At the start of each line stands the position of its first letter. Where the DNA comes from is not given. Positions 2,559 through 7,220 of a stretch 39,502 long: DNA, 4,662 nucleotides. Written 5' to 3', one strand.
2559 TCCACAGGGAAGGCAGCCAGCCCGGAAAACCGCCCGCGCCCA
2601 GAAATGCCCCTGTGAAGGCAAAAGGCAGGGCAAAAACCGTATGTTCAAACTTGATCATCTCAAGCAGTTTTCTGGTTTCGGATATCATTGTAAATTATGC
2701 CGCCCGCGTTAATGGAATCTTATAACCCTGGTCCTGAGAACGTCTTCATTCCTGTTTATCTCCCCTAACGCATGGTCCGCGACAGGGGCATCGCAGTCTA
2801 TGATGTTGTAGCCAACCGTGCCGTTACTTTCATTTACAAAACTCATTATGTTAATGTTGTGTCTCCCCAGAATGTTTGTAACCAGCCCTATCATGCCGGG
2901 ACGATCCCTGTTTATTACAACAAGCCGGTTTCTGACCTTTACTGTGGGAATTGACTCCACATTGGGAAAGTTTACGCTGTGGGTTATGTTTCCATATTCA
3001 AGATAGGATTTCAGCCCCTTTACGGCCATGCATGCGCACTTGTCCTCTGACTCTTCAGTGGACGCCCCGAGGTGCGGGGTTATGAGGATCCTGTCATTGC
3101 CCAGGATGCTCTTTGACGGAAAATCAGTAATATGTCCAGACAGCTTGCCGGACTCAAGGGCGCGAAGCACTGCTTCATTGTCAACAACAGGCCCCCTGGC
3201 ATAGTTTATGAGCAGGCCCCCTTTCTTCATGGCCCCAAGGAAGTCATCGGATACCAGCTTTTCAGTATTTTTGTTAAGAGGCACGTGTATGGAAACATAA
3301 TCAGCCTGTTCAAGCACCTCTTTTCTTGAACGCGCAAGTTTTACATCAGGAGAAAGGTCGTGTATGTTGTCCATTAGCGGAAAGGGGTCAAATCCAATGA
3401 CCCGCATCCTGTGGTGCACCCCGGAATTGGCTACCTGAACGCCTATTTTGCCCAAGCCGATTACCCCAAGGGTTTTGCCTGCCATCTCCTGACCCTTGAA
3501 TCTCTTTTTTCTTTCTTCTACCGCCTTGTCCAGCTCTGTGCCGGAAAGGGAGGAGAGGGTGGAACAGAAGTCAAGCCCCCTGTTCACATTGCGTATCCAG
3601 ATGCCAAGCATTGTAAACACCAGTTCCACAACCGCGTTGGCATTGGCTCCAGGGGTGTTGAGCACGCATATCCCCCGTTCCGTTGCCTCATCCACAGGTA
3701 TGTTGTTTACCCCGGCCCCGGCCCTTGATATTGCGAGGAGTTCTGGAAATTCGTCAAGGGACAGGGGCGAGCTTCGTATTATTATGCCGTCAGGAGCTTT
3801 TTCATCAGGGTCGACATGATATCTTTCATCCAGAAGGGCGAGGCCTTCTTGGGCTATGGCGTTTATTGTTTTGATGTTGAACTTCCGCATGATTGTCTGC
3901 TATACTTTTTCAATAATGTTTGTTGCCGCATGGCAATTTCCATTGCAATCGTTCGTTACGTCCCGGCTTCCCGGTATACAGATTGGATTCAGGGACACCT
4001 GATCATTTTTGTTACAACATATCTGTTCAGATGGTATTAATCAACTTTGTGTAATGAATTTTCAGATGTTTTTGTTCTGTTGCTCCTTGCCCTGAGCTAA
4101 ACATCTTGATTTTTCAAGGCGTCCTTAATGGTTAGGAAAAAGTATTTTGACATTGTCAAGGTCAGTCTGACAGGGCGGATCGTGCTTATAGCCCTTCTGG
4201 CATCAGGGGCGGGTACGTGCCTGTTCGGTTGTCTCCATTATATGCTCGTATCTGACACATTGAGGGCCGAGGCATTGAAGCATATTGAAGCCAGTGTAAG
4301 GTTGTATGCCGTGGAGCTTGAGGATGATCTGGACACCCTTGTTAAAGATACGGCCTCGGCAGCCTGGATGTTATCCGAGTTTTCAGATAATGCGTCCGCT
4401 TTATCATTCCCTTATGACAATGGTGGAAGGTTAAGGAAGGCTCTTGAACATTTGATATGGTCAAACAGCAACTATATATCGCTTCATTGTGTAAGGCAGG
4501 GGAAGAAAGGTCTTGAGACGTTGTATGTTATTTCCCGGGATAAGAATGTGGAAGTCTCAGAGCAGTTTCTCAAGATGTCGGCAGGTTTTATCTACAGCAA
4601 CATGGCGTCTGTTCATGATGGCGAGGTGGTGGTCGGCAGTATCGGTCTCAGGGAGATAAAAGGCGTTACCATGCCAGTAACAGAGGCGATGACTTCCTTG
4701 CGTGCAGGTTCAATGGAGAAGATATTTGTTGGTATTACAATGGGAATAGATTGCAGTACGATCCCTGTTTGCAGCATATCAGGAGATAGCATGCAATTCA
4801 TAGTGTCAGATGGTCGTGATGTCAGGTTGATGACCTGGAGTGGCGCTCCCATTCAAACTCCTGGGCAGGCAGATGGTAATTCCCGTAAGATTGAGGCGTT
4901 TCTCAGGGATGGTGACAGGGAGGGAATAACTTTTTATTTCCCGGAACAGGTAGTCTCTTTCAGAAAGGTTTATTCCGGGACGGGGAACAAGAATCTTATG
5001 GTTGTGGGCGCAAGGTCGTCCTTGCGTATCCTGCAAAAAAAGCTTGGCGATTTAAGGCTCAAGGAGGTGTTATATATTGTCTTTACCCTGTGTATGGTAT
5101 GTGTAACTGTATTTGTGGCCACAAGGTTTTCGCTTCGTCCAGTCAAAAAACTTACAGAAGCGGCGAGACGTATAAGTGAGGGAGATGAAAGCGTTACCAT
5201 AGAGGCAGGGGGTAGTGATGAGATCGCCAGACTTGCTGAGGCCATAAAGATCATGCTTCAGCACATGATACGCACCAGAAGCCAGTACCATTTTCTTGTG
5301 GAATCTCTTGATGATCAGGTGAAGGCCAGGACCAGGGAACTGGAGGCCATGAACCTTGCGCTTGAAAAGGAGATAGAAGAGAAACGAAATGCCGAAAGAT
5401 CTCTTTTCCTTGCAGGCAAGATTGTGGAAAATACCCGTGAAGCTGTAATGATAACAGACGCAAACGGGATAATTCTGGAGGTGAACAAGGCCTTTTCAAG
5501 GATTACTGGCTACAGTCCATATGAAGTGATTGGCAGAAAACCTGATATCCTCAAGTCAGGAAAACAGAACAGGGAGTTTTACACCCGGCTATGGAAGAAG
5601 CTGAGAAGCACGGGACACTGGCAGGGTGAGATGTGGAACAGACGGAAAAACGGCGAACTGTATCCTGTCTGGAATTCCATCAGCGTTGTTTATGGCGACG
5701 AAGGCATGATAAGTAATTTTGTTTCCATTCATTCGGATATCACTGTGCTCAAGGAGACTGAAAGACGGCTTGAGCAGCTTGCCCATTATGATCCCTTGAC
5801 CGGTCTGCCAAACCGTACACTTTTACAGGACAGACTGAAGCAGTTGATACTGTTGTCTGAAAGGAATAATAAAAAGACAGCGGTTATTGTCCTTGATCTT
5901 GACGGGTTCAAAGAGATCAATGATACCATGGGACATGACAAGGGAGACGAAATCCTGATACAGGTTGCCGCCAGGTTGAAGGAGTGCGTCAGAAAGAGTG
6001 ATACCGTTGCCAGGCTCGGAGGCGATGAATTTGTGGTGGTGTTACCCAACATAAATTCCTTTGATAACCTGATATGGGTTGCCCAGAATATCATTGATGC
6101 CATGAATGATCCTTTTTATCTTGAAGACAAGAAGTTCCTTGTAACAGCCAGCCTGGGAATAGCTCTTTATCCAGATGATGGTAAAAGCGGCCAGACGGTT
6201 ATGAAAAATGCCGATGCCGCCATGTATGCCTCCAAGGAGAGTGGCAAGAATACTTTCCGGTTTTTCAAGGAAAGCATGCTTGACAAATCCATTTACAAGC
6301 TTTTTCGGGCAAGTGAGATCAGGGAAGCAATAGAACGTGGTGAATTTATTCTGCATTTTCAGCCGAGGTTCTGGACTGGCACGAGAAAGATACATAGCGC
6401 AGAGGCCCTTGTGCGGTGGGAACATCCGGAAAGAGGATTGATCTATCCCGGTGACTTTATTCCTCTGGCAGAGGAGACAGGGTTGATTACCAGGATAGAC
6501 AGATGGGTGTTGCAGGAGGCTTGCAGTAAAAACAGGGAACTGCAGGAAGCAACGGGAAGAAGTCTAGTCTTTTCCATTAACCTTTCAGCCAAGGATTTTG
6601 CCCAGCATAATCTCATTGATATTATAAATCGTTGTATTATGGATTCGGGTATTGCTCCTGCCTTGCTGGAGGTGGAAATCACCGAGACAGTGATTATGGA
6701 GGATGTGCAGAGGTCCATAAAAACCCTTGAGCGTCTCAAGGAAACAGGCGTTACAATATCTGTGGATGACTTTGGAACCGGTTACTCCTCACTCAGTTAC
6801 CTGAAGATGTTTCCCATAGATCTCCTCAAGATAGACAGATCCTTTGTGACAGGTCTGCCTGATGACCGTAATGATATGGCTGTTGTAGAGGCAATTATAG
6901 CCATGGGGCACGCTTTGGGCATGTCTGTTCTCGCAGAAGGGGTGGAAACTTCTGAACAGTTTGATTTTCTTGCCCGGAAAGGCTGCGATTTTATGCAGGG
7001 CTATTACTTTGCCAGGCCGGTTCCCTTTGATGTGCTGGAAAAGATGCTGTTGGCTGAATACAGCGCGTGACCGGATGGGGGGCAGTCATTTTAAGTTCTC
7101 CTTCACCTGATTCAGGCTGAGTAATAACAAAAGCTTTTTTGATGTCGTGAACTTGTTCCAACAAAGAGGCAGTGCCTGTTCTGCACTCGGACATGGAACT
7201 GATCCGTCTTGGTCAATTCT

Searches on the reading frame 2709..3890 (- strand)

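Call 66: search_protein_families(library=pfam, proteins=[window:2709-3890:-], max_evalue=0.00001)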
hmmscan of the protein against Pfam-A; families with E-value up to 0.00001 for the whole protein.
window:2709-3890:- (393 aa): 3 families
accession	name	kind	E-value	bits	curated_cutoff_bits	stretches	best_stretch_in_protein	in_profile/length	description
PF02826.25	2-Hacid_dh_C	-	4.7e-37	127.5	25.1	1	126-275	24-178/178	D-isomer specific 2-hydroxyacid dehydrogenase, NAD binding domain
PF00389.36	2-Hacid_dh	-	9.9e-18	64.6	24.6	1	44-307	55-134/134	D-isomer specific 2-hydroxyacid dehydrogenase, catalytic domain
PF03446.21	NAD_binding_2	-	7.5e-07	29.7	21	1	141-246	2-108/161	NAD binding domain of 6-phosphogluconate dehydrogenase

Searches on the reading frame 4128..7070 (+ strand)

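Call 66: search_protein_families(library=pfam, proteins=[window:4128-7070:+], max_evalue=0.00001)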
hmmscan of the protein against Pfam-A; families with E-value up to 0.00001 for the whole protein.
window:4128-7070:+ (980 aa): 7 families
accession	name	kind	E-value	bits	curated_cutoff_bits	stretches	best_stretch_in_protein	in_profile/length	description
PF00563.25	EAL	-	2.2e-74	250.2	31.3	1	730-964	3-236/236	EAL domain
PF00990.26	GGDEF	-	1.3e-52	178.2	23.8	1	552-708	1-160/161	Diguanylate cyclase, GGDEF domain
PF13426.13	PAS_9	-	9.2e-17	61.7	27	1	438-539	2-102/103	PAS domain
PF00989.32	PAS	-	1e-15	58.1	22.6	1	432-538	6-113/113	PAS fold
PF00672.30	HAMP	-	1.6e-12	48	25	1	332-379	3-50/53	HAMP domain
PF08447.18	PAS_3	-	2.5e-08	34.5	25.6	1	450-534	2-88/89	PAS fold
PF13188.13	PAS_8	-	1.8e-06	28.1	21.8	0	432-471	6-42/65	PAS domain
